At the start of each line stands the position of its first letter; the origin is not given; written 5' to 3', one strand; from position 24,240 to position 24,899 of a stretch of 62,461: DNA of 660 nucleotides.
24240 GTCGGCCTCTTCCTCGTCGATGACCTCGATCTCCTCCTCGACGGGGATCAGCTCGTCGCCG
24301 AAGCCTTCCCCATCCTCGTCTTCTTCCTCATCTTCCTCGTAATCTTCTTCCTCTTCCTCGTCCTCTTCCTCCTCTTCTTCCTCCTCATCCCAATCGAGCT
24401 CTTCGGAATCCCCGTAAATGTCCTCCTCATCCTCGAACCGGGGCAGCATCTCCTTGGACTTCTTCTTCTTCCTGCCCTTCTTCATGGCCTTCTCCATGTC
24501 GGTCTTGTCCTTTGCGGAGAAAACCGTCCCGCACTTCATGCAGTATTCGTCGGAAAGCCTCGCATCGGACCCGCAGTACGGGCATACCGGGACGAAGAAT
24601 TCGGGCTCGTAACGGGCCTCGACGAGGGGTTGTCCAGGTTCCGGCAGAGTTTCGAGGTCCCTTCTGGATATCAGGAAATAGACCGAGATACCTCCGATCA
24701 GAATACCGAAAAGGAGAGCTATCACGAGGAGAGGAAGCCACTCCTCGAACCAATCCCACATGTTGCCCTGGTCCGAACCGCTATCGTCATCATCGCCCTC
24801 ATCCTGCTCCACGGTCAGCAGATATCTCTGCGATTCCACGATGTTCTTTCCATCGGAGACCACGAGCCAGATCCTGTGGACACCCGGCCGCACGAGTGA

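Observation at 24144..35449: Adjacent genes share zinc ribbons and charge blocks across the membrane: candidate integrin-like surface/adaptor module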

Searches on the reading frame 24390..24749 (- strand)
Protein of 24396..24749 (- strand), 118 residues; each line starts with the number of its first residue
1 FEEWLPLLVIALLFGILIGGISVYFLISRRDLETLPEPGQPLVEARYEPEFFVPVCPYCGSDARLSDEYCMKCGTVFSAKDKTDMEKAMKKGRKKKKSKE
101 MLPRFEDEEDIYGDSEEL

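Call 41: find_homologous_proteins(query=A2, max_evalue=0.01)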
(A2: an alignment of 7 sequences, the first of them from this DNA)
Query A2 (7 sequences): 7422 candidates shared short words with the query, none scored E <= 0.01.
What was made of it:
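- Tried and rejected: Profile search with the aligned FG-GAP tails (call 41): no hits either.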

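Call 52: search_protein_families(library=pfam, proteins=[window:24390-24680:-], max_evalue=1)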
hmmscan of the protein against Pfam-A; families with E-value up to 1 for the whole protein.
seq(97 aa): 15 families
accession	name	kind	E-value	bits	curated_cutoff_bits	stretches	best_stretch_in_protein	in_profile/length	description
PF13240.11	Zn_Ribbon_1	-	3.5e-05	23.9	25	1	33-52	2-21/23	zinc-ribbon domain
PF13248.11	Zn_ribbon_3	-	0.0017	18.2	27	2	33-54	5-26/26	zinc-ribbon domain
PF12773.13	DZR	-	0.0023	18.5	27.3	1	32-51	26-45/45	Double zinc ribbon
PF18912.6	DZR_2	-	0.0081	16.4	27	1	32-56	23-48/56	Double zinc ribbon domain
PF08271.17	Zn_Ribbon_TF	-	0.012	15.6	29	1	32-54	2-29/43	TFIIB zinc-binding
PF12172.15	zf-ChsH2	-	0.017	15.4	23.2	1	31-39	26-34/37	ChsH2, rubredoxin-like zinc ribbon domain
PF17032.10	Zn_ribbon_15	-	0.036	15.3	28.9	1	30-51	52-73/73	zinc-ribbon family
PF09334.17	tRNA-synt_1g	-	0.071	12.3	20.1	1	25-76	130-182/391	tRNA synthetases class I (M)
PF23118.1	zf-C2H2_STOP2_C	-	0.082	13.1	27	1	49-59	5-15/30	STOP2-like, C2H2-type zinc finger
PF13719.11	Zn_ribbon_5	-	0.13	12.5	29.3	1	33-56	5-37/37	zinc-ribbon domain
PF22747.2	Zn_ribbon_DUF2089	-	0.21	12.2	27.6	1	33-53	1-21/32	DUF2089 zinc ribbon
PF08792.16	A2L_zn_ribbon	-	0.22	11.7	22.9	1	32-54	5-31/33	A2L zinc ribbon domain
PF04032.22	Rpr2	-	0.26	12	29.3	1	41-76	42-78/90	RNAse P Rpr2/Rpp21/SNM1 subunit domain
PF14354.12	Lar_restr_allev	-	0.26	12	28.6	0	32-66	5-47/58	Restriction alleviation protein Lar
PF06677.18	Auto_anti-p27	-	0.34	11.5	24.1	0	41-53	12-24/40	Sjogren's syndrome/scleroderma autoantigen 1 (Autoantigen p27)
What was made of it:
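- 24528..24584 (-): Tail zinc ribbon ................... (aa 1863-1881). Pfam Zn_Ribbon_1 23.9 bits against a cut-off of 25 (call 52).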

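Call 54: search_protein_representatives(protein=window:24396-24749:-)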
Query: 118 residues. Proteins with E-value up to 0.001 (for the whole library): 68; up to 1e-10: 9; up to 1e-30: 0. The best 68 are listed.
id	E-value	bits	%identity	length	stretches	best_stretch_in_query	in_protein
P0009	4.1e-26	107.6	49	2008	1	5-111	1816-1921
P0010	5.3e-26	107.2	50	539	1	4-114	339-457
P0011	8.0e-23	97.0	47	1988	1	3-108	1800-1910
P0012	1.1e-19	86.8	51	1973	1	4-103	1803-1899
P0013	1.7e-17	79.7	46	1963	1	5-112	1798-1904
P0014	1.0e-13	67.5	29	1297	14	40-84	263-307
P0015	1.5e-13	67.0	41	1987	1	5-96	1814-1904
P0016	1.7e-13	66.8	38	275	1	4-108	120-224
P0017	7.8e-11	58.3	33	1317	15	55-103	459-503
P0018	2.0e-09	53.7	32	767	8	30-96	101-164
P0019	6.9e-09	52.0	37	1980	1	5-99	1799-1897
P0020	7.9e-07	45.3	34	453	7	44-80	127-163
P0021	8.3e-07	45.3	32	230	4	43-77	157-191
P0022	9.5e-07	45.1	32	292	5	48-87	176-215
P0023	2.4e-06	43.8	31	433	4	53-78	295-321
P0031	1.8e-05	41.0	34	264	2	4-87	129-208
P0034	2.0e-05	40.8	37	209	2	11-102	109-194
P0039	6.3e-05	39.2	41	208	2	5-89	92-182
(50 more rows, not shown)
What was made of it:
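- Tried and rejected: The exhaustive representatives search (call 54) replaced it.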

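Call 57: find_encoding_contigs(protein=P0019, flank=10000, max_places=2)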
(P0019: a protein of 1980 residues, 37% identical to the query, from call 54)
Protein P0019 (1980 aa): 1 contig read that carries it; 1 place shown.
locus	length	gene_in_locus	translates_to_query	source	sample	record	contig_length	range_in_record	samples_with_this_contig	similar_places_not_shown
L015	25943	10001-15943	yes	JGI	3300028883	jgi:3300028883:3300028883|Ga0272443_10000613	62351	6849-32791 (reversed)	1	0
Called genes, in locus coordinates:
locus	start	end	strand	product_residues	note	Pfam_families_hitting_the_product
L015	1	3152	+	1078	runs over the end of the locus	PF00041:fn3 (weak), PF13205:Big_5, PF18884:TSP3_bac (faint)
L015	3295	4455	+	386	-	-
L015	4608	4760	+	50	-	-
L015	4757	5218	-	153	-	PF09858:DUF2085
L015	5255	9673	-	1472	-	PF13517:FG-GAP_3 (faint), PF01839:FG-GAP, PF07691:PA14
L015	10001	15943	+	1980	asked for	PF13517:FG-GAP_3 (faint), PF01839:FG-GAP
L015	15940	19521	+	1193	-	PF13088:BNR_2 (faint)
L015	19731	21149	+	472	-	-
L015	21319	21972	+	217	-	PF11814:DUF3335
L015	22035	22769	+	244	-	PF02678:Pirin, PF05726:Pirin_C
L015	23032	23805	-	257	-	PF01596:Methyltransf_3 (weak), PF13847:Methyltransf_31, PF08241:Methyltransf_11, PF08242:Methyltransf_12 (weak), PF13649:Methyltransf_25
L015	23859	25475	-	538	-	PF00501:AMP-binding, PF13193:AMP-binding_C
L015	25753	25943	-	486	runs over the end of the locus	PF11794:HpaB_N, PF03241:HpaB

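Call 60: find_encoding_contigs(protein=P0015, flank=10000, max_places=2)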
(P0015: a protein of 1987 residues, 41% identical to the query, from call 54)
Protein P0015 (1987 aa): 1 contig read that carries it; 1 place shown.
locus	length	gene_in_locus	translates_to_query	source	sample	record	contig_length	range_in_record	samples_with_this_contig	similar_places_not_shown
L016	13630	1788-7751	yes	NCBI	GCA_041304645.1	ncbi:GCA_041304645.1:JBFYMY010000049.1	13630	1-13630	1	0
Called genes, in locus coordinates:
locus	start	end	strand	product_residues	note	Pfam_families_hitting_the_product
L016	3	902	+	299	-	?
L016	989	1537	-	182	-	-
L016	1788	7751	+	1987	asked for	PF01839:FG-GAP, PF13517:FG-GAP_3 (weak), PF01839:FG-GAP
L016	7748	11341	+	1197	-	PF15892:BNR_4 (faint)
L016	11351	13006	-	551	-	PF00501:AMP-binding, PF13193:AMP-binding_C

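Call 61: find_encoding_contigs(protein=P0013, flank=10000, max_places=2)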
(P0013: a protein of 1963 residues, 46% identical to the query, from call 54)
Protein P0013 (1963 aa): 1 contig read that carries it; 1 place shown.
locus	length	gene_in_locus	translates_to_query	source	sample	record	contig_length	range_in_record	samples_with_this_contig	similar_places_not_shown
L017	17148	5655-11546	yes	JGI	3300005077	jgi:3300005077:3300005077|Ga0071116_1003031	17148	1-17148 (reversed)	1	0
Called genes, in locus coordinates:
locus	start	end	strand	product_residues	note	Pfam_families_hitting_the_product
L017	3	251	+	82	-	?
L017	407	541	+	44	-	-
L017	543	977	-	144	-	PF09858:DUF2085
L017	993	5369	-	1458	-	PF13517:FG-GAP_3 (faint), PF01839:FG-GAP, PF07691:PA14 (weak)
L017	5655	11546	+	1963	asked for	PF01839:FG-GAP, PF13517:FG-GAP_3 (faint), PF01839:FG-GAP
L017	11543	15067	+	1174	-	PF00041:fn3 (faint)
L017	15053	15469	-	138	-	PF13193:AMP-binding_C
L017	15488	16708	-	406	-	PF00501:AMP-binding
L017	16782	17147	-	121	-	?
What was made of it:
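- In L015 and L017 a further giant gene is inserted between DUF2085 and the FG-GAP gene (calls 57, 61).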

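Call 72: find_encoding_contigs(protein=P0009, flank=10000, max_places=2)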
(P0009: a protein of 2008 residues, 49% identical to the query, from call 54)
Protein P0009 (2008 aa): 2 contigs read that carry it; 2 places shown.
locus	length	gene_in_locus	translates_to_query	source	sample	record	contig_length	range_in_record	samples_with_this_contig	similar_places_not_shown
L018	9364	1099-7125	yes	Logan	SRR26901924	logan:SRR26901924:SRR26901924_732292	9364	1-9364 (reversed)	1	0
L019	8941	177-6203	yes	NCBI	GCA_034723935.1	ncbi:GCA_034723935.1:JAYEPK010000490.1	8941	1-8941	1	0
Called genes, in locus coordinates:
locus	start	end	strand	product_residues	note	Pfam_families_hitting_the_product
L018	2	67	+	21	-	?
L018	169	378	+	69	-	-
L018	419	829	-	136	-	PF09858:DUF2085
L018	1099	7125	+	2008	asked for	PF01839:FG-GAP, PF13517:FG-GAP_3 (faint), PF01839:FG-GAP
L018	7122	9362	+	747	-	?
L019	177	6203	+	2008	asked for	PF01839:FG-GAP, PF13517:FG-GAP_3 (faint), PF01839:FG-GAP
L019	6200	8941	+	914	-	?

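Call 73: find_encoding_contigs(protein=P0011, flank=10000, max_places=2)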
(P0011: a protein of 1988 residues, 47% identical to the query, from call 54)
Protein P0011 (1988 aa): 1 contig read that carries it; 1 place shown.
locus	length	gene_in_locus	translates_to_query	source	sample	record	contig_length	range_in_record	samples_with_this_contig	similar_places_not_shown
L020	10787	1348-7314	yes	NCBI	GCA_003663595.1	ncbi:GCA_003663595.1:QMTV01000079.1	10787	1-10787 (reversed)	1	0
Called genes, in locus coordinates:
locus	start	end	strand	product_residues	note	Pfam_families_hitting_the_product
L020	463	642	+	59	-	-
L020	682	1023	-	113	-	PF09858:DUF2085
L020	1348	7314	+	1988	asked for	PF01839:FG-GAP, PF13517:FG-GAP_3 (weak), PF01839:FG-GAP, PF13240:Zn_Ribbon_1 (weak)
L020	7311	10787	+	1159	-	?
